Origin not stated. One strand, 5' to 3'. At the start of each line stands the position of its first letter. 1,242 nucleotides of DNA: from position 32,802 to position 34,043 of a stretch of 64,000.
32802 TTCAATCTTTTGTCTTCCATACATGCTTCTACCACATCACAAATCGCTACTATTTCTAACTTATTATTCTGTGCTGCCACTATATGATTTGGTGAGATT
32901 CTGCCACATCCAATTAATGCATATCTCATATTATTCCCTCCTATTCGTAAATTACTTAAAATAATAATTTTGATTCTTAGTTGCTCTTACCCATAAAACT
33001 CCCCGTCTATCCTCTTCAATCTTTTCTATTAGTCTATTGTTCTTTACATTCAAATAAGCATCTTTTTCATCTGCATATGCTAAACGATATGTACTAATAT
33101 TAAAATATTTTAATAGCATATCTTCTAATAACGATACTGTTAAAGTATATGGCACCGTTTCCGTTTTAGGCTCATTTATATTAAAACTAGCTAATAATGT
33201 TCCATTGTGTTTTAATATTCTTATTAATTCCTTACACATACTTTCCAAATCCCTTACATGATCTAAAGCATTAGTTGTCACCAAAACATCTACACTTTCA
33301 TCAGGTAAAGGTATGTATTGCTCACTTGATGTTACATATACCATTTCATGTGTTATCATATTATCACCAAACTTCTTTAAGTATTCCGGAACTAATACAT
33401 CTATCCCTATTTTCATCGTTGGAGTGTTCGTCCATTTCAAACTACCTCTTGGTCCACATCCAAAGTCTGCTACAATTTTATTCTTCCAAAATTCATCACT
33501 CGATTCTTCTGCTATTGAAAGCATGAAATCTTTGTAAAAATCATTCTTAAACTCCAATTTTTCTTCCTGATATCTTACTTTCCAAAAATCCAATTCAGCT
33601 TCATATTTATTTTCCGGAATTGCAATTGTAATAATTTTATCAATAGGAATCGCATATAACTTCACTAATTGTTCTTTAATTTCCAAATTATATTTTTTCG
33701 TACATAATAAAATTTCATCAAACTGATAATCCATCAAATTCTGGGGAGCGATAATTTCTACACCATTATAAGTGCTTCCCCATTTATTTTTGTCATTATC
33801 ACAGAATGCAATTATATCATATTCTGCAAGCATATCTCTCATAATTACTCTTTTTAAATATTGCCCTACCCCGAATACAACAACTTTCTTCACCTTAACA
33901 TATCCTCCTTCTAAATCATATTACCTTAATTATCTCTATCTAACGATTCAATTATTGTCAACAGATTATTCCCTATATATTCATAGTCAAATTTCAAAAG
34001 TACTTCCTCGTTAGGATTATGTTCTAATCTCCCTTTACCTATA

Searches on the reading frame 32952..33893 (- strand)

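Call 10: search_protein_families(library=pfam, proteins=[window:32952-33893:-], max_evalue=0.001)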
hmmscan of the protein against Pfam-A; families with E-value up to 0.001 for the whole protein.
window:32952-33893:- (313 aa): 5 families
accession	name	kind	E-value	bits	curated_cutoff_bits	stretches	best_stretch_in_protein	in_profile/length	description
PF08241.18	Methyltransf_11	-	1e-09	39.3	21.2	1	143-234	2-94/95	Methyltransferase domain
PF13649.12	Methyltransf_25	-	3.4e-05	24.9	27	1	141-231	1-97/97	Methyltransferase domain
PF13847.12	Methyltransf_31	-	0.00015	21.9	27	1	190-236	63-111/145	Methyltransferase domain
PF05148.21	Methyltransf_8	-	0.00025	21.4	27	1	138-233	73-154/219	Hypothetical methyltransferase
PF22674.2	C2185-like_N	-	0.00067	20.3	27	1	3-84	4-87/91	C2185-like, N-terminal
